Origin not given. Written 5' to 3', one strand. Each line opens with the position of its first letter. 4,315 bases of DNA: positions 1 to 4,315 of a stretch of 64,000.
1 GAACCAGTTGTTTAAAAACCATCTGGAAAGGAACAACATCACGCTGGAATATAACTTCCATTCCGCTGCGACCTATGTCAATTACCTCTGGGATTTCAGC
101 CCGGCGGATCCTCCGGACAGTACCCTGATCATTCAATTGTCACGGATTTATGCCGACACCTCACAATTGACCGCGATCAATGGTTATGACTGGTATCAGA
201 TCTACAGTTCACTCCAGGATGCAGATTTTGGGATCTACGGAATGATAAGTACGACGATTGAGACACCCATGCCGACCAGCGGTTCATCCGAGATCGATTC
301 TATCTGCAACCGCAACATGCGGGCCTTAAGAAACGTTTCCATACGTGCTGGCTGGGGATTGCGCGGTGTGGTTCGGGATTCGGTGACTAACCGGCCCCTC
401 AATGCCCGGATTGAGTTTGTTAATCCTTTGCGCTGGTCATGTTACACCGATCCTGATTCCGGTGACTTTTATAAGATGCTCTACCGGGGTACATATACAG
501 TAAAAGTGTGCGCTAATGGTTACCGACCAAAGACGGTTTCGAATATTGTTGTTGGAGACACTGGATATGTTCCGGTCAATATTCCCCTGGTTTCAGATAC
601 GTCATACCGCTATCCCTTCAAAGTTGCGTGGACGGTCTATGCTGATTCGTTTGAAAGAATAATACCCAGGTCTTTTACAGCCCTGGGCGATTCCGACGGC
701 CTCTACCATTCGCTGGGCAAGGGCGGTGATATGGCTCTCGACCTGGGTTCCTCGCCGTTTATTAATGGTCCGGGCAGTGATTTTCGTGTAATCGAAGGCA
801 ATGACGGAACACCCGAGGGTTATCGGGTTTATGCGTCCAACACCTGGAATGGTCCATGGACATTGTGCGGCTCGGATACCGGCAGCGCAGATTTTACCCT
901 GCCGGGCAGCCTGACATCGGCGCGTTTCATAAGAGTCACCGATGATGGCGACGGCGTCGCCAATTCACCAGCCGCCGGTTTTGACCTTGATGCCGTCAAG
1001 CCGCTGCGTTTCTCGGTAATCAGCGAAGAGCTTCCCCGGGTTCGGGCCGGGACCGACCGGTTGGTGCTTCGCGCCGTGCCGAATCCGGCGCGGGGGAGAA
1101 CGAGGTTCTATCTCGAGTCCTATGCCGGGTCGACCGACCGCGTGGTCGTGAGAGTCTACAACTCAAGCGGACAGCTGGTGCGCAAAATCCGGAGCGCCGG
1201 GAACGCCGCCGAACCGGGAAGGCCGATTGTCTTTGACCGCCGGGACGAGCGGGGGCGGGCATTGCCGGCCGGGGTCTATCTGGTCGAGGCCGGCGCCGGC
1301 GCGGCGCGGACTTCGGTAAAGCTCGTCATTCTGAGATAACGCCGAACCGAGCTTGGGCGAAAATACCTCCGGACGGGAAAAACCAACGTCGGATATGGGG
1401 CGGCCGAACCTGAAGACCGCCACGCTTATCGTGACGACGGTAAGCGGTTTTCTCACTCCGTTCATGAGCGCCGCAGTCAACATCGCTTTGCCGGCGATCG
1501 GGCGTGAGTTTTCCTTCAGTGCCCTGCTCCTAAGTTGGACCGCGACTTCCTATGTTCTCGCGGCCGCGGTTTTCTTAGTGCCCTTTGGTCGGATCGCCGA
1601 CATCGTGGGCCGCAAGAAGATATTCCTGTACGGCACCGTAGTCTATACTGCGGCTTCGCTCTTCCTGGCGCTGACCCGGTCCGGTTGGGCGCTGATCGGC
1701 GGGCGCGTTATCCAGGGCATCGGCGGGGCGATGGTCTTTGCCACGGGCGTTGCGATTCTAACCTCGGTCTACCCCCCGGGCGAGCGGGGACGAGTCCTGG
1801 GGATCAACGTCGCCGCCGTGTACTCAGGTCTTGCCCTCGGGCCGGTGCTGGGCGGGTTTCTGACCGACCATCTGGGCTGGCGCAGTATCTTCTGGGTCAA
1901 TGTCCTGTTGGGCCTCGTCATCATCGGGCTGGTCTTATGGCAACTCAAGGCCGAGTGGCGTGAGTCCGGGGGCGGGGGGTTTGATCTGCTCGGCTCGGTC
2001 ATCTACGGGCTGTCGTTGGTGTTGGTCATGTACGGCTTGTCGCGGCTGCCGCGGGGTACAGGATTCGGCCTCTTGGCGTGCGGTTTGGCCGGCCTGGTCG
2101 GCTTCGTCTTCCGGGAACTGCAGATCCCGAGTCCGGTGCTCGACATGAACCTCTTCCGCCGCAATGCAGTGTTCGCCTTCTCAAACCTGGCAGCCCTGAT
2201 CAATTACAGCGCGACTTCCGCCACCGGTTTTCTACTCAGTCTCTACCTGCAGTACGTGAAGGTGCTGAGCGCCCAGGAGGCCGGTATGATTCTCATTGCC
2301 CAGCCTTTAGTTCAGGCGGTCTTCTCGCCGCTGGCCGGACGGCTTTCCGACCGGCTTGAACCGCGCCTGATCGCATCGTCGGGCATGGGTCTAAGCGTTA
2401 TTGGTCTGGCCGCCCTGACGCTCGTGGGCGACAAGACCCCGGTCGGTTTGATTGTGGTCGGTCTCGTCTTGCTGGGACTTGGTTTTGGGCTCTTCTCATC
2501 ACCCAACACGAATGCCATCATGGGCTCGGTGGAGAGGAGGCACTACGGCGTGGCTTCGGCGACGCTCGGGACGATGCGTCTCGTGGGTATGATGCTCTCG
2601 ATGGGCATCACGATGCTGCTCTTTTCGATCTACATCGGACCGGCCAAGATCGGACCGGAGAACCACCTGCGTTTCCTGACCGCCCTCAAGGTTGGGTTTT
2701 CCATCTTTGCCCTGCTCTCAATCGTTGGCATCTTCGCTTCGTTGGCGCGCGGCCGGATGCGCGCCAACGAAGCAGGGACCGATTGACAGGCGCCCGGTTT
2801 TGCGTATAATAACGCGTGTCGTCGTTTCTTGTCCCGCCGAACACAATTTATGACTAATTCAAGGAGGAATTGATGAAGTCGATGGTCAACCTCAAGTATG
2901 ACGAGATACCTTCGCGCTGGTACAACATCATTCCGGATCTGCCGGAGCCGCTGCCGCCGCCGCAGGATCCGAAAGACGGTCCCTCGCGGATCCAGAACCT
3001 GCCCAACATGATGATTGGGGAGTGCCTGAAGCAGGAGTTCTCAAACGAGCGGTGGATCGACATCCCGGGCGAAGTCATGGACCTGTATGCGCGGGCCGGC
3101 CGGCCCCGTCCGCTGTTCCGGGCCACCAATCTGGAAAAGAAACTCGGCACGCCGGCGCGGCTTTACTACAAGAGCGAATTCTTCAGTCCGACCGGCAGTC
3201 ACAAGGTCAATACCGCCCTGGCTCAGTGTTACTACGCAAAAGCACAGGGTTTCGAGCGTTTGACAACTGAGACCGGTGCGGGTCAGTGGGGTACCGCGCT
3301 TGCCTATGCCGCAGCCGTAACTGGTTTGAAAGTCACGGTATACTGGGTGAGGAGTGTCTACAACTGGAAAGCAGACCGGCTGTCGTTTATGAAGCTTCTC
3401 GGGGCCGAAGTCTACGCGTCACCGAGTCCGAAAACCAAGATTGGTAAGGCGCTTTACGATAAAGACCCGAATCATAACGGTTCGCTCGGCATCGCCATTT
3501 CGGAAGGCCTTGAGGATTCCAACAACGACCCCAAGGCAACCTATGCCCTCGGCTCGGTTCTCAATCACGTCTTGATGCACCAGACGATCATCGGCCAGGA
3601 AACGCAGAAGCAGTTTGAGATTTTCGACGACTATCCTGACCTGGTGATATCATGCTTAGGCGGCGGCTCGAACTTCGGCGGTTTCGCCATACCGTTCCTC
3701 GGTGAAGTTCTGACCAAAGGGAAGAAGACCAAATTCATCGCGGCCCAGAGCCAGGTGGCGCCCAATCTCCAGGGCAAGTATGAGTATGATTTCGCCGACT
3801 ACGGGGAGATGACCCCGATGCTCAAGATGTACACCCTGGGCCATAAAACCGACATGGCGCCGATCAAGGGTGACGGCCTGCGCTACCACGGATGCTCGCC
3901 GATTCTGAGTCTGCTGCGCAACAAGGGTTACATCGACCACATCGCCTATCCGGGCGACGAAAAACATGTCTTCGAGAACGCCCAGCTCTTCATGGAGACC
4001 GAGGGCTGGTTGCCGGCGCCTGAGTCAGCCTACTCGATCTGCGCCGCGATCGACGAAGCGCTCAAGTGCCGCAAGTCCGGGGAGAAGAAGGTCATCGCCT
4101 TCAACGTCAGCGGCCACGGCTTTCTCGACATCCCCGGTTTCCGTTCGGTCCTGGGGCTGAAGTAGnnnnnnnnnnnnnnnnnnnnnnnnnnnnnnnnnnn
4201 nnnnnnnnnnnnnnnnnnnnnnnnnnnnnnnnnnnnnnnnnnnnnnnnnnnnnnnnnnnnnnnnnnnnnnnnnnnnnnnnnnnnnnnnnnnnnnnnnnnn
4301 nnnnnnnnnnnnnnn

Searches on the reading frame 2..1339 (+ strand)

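Call 30: search_protein_families(library=ncbifam, proteins=[window:2-1339:+], max_evalue=0.00001)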
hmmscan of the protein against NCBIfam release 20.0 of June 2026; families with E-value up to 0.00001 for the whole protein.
window:2-1339:+ (445 aa): 1 family
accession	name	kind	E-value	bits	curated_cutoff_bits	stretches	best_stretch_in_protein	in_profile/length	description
TIGR04183.1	Por_Secre_tail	domain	6.5e-06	26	23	0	360-443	3-71/72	T9SS type A sorting domain-containing protein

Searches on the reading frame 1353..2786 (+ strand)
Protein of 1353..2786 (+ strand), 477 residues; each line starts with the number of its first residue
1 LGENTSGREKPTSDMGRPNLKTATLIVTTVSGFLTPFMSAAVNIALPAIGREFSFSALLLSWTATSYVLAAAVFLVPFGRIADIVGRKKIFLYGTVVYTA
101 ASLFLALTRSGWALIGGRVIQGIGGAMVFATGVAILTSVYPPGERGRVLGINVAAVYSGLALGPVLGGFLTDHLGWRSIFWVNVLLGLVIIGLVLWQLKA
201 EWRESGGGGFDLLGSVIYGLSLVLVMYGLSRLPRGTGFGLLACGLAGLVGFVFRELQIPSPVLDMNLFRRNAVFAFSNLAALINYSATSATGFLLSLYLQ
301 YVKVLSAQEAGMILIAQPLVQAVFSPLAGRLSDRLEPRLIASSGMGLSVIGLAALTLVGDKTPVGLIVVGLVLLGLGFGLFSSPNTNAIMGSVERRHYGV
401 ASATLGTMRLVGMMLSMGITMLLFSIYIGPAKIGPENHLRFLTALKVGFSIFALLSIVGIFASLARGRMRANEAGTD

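Call 30: search_protein_families(library=ncbifam, proteins=[window:1353-2786:+], max_evalue=0.00001)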
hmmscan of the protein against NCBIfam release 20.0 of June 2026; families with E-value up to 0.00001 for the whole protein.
window:1353-2786:+ (477 aa): 62 families (the best 25 are shown)
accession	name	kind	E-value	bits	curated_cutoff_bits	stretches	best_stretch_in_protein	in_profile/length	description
TIGR00711.1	efflux_EmrB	subfamily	7.8e-58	196.4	230.2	1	24-416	3-400/485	DHA2 family efflux MFS transporter permease subunit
NF040856.1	FexB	exception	2.4e-37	128.9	950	1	31-408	22-404/469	chloramphenicol/florfenicol efflux MFS transporter FexB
NF000218.1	FexA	exception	3.7e-35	121.5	900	1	25-426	23-431/475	chloramphenicol/florfenicol efflux MFS transporter FexA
NF011571.1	PRK14995.1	subfamily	3.9e-35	121.6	701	1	41-428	24-415/493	SmvA family efflux MFS transporter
NF000025.1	MFS_efflux_tcmA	exception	4.1e-35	121.5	999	1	16-422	22-429/538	tetracenomycin C efflux MFS transporter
NF000089.1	qac_MFS_AB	exception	2.1e-31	109.3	900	1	12-417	8-418/514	QacA/B family quaternary ammonium compound efflux MFS transporter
NF012169.0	qepA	equivalog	7.4e-30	104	1075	1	40-409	38-407/511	fluoroquinolone efflux MFS transporter QepA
NF033896.2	MFS_LfrA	equivalog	9.7e-30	103.6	825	1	18-417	15-417/504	efflux MFS transporter LfrA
NF000031.1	MFS_efflux_LmrA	exception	1.8e-29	102.8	850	1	12-412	20-425/484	lincomycin efflux MFS transporter Lmr(A)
NF000391.1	EmrB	exception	1e-25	90.4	925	1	22-342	6-335/501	multidrug efflux MFS transporter permease subunit EmrB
TIGR00710.1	efflux_Bcr_CflA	subfamily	1.6e-25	90.3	200.9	1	44-199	26-181/385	Bcr/CflA family efflux MFS transporter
NF000009.1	tet_MFS_Tcr3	exception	1.7e-25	89.5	1000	1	12-424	15-443/512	tetracycline efflux MFS transporter Tcr3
TIGR00880.1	2_A_01_02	superfamily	4.3e-25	88.5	131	1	67-191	7-131/141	multidrug resistance protein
NF000095.1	tet_MFS_OtrB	exception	2.3e-24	85.8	999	1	26-427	24-437/563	oxytetracycline resistance efflux MFS transporter OtrB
NF000060.1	MFS_efflux_LmrB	exception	3e-23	82.4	800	1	25-411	19-410/479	lincomycin efflux MFS transporter Lmr(B)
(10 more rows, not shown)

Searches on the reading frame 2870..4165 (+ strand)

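Call 30: search_protein_families(library=ncbifam, proteins=[window:2870-4165:+], max_evalue=0.00001)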
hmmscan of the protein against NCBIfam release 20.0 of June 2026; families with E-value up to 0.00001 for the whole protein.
window:2870-4165:+ (431 aa): 16 families
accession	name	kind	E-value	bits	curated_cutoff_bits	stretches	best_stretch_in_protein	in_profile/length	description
NF009057.0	PRK12391.1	equivalog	1.5e-173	577.5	366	1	3-428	3-426/441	TrpB-like pyridoxal phosphate-dependent enzyme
TIGR01415.1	trpB_rel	hypoth_equivalog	7.9e-169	561.8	518.85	1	13-429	1-417/419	TrpB-like pyridoxal phosphate-dependent enzyme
TIGR00263.1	trpB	equivalog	1e-37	130.2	392.45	1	75-421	46-378/385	tryptophan synthase subunit beta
NF010376.0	PRK13803.1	equivalog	1.9e-37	129.4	819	1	76-424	257-591/600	bifunctional phosphoribosylanthranilate isomerase/tryptophan synthase subunit beta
NF010375.0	PRK13802.1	equivalog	9.8e-27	93.3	1386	1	76-421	323-666/695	bifunctional indole-3-glycerol phosphate synthase/tryptophan synthase subunit beta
NF004996.0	PRK06381.1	equivalog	1.9e-14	53.4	266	1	80-183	16-114/319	threonine synthase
NF006050.0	PRK08197.1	equivalog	9.8e-09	34.4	303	1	81-183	82-179/406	threonine synthase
NF005292.0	PRK06815.1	equivalog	1.4e-08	34.2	371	1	80-185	22-122/320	threonine/serine dehydratase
NF005680.0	PRK07476.1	equivalog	1.2e-07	31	413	1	81-181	25-120/326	hydroxyectoine utilization dehydratase EutB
NF040741.1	ornith_OrtB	equivalog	2.1e-07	29.8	550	1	91-164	77-147/464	2-amino-4-oxopentanoate thiolase subunit OrtB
TIGR01139.1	cysK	equivalog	8.8e-07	28.5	350.95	0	88-190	13-115/298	cysteine synthase A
NF006094.0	PRK08246.1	subfamily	1e-06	28.4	331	1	80-184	24-120/310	serine/threonine dehydratase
TIGR00260.1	thrC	equivalog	1.3e-06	27.8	167.1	0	73-157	16-102/340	threonine synthase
TIGR01136.1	cysKM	subfamily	1.5e-06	27.8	344.15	1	91-187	16-112/299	cysteine synthase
NF007989.0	PRK10717.1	equivalog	5.1e-06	25.8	387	1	94-274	27-196/334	cysteine synthase A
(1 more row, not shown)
